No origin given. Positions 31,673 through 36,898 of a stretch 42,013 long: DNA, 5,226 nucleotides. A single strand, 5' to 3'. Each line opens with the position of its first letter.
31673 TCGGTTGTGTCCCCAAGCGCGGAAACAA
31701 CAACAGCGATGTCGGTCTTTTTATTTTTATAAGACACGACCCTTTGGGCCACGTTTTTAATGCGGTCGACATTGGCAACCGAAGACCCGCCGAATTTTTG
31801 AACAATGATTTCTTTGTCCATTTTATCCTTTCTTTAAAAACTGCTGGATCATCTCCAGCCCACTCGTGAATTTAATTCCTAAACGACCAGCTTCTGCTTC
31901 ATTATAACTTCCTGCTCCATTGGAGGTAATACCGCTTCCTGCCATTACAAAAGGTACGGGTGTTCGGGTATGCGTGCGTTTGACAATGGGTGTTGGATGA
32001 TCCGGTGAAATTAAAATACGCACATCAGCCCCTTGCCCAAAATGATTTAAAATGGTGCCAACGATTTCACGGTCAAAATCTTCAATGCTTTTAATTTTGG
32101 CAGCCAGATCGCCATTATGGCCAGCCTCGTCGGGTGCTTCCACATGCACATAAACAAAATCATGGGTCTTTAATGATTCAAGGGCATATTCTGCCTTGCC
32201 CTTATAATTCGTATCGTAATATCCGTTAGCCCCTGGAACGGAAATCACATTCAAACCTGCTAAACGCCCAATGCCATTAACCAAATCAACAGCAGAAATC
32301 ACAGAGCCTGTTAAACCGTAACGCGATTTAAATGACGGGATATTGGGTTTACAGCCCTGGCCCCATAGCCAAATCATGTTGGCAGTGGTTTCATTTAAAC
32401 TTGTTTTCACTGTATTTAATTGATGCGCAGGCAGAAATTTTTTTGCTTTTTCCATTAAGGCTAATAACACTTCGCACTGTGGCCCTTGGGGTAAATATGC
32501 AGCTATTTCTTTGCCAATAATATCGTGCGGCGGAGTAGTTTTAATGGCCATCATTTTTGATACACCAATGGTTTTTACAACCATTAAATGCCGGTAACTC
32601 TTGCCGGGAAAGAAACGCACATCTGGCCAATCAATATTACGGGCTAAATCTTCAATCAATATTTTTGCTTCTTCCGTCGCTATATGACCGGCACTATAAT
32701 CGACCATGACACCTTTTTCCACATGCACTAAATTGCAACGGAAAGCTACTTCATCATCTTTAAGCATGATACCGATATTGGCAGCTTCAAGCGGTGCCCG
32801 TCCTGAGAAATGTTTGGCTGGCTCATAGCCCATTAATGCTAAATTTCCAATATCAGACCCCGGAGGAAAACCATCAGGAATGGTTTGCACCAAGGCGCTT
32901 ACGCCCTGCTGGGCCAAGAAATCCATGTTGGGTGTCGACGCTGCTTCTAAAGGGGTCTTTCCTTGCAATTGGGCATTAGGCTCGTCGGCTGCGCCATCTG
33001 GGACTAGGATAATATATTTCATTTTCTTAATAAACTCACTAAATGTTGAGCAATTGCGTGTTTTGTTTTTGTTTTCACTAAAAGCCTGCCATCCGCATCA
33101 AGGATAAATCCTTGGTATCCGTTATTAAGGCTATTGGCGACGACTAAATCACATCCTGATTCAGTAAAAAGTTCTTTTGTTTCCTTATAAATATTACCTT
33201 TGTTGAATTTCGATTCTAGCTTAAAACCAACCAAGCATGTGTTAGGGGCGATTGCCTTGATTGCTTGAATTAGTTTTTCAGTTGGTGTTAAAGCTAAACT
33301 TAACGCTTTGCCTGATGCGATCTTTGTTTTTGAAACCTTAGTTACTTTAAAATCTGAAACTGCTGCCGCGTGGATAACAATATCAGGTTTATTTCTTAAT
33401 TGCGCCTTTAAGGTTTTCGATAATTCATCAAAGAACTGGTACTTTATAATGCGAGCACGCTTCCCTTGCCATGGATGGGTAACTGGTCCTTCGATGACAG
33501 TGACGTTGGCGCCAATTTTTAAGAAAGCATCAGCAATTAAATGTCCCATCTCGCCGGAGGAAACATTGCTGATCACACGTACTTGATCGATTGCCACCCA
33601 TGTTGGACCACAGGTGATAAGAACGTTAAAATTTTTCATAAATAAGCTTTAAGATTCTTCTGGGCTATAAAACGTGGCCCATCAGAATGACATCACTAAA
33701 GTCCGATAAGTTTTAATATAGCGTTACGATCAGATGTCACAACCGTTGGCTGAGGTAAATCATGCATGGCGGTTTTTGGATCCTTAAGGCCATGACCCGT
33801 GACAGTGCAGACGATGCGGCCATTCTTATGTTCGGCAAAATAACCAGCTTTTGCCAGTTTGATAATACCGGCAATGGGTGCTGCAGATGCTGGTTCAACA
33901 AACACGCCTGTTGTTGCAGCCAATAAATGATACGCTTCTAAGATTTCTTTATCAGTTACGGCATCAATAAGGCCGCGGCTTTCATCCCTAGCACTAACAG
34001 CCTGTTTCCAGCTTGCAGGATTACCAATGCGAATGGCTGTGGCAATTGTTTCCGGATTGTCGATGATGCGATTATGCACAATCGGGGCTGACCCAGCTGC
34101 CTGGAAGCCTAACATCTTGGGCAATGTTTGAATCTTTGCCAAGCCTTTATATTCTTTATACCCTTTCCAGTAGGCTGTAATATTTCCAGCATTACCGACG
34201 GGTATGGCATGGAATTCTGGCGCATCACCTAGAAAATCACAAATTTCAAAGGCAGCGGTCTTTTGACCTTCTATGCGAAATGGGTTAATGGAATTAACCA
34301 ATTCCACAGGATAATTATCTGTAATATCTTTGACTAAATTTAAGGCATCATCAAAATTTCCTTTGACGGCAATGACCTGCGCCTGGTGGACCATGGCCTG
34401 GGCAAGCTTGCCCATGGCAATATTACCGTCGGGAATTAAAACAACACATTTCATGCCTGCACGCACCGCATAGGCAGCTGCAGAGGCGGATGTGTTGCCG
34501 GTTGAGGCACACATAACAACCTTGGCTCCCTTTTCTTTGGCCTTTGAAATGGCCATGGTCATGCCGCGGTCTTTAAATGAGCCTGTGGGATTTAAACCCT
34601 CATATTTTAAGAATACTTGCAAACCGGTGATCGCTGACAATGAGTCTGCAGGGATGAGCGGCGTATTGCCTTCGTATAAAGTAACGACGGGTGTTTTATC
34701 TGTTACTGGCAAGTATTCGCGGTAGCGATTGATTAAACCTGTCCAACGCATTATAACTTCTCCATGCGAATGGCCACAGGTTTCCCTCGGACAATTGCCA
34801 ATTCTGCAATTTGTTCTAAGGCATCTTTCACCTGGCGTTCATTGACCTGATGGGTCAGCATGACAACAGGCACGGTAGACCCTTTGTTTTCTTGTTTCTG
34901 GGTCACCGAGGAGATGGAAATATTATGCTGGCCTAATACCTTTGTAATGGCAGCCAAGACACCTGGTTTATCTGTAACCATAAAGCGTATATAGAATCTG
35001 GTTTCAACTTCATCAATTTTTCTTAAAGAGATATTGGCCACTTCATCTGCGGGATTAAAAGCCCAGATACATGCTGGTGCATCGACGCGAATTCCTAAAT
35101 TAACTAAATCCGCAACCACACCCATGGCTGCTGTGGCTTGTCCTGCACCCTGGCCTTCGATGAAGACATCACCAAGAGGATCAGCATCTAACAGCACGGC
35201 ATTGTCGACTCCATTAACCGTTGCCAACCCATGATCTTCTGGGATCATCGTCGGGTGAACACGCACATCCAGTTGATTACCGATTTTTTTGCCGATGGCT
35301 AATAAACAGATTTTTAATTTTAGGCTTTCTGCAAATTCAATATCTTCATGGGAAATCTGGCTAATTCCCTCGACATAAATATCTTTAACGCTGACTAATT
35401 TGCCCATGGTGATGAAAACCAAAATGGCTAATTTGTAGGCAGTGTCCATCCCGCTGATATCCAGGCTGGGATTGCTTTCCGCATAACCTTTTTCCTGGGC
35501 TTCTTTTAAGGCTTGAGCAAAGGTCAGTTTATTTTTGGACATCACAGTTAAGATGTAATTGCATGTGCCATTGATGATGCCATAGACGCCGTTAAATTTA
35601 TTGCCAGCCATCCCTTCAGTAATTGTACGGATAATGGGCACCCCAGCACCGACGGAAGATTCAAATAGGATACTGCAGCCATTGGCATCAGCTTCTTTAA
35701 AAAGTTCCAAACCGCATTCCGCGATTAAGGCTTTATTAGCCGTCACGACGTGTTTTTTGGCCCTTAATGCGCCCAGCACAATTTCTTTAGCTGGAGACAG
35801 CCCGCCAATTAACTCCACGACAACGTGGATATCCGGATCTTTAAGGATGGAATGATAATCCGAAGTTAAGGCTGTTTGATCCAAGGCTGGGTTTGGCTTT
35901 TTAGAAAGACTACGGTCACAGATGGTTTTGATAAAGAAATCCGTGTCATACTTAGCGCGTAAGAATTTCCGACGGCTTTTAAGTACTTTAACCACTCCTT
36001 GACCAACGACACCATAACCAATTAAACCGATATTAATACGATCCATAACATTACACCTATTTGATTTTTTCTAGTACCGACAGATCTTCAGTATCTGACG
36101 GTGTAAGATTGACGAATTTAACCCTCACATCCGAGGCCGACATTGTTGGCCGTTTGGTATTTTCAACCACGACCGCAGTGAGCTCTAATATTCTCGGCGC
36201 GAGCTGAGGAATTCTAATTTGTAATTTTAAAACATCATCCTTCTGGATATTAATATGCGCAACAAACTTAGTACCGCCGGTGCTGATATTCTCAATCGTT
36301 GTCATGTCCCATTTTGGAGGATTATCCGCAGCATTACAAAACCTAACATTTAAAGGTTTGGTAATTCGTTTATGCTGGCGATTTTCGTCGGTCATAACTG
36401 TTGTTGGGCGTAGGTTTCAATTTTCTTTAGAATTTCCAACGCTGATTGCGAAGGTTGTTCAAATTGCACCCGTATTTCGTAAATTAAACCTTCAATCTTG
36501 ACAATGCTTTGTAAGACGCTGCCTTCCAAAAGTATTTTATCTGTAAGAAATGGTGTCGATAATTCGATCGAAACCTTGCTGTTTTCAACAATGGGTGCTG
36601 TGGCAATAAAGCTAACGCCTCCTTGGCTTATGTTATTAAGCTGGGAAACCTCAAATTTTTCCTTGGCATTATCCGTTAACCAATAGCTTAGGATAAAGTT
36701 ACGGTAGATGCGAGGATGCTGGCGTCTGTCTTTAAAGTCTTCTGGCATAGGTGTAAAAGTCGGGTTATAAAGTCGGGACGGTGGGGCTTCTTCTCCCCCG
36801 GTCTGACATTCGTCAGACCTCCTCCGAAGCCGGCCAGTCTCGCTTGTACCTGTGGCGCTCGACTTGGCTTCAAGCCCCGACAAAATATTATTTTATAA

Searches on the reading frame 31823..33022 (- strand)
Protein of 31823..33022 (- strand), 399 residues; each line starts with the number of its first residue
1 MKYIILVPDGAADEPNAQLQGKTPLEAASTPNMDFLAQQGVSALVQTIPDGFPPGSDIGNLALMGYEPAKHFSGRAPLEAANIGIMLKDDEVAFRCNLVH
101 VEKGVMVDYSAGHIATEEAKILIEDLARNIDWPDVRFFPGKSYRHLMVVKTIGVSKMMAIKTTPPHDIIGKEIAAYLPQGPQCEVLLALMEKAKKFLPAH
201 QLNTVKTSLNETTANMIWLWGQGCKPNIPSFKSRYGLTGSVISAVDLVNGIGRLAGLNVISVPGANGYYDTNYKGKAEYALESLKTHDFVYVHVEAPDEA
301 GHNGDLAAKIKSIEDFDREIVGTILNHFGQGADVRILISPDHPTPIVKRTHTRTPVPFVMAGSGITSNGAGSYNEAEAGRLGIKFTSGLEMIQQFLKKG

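Call 93: search_protein_families(library=pfam, proteins=[window:31823-33022:-], max_evalue=0.00001)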
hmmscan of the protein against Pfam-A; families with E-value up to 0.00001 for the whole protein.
window:31823-33022:- (399 aa): 2 families
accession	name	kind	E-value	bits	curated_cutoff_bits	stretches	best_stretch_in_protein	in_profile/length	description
PF10143.14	PhosphMutase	-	1.7e-54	184.7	21.5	1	37-203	1-170/170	2,3-bisphosphoglycerate-independent phosphoglycerate mutase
PF01676.23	Metalloenzyme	-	1.7e-46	159.2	24.3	1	1-379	1-235/252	Metalloenzyme superfamily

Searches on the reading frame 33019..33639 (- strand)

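Call 94: search_protein_families(library=pfam, proteins=[window:33019-33639:-], max_evalue=0.001)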
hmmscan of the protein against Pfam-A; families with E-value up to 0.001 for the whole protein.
window:33019-33639:- (206 aa): 1 family
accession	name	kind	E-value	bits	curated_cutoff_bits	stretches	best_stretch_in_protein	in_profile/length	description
PF04127.22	DFP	-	9.7e-44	149.8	22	1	2-179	2-177/186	DNA/pantothenate metabolism flavoprotein C-terminal domain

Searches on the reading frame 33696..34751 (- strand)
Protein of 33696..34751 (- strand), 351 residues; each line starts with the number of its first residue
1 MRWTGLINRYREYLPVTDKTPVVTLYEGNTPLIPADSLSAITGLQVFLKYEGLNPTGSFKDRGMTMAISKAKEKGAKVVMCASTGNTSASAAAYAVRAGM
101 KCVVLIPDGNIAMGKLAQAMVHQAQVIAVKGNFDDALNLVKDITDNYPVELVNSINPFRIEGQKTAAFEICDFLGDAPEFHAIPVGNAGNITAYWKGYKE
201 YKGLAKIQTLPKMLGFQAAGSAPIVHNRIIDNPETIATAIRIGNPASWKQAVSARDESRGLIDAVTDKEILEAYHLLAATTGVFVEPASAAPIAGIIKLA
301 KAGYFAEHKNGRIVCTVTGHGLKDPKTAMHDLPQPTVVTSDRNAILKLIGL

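Call 94: search_protein_families(library=pfam, proteins=[window:33696-34751:-], max_evalue=0.001)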
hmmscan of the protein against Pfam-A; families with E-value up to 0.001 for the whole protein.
window:33696-34751:- (351 aa): 1 family
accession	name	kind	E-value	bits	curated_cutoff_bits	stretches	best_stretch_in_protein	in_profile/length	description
PF00291.31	PALP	-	6.4e-71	239.5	35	1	23-319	1-295/295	Pyridoxal-phosphate dependent enzyme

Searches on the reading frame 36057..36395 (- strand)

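Call 94: search_protein_families(library=pfam, proteins=[window:36057-36395:-], max_evalue=0.001)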
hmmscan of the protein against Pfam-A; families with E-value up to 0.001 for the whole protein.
window:36057-36395:- (112 aa): 1 family
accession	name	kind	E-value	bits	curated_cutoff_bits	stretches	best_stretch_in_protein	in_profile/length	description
PF07238.19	PilZ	-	1.5e-08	35.3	22.5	1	4-105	1-96/102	PilZ domain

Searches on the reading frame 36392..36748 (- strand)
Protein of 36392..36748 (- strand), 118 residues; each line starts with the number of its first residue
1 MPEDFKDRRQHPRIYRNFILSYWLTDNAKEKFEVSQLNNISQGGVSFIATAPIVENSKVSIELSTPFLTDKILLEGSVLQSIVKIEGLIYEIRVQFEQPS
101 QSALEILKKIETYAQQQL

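Call 26: find_encoding_contigs(protein=window:36392-36748:-, flank=3000, max_places=10)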
Protein window:36392-36748:- (118 aa): no gene with exactly this product is on record in the collection.

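Call 94: search_protein_families(library=pfam, proteins=[window:36392-36748:-], max_evalue=0.001)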
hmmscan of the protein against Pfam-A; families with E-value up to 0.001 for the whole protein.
window:36392-36748:- (118 aa): 1 family
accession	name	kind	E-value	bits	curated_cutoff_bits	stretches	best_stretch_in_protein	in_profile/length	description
PF07238.19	PilZ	-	3e-07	31.1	22.5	1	7-108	1-97/102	PilZ domain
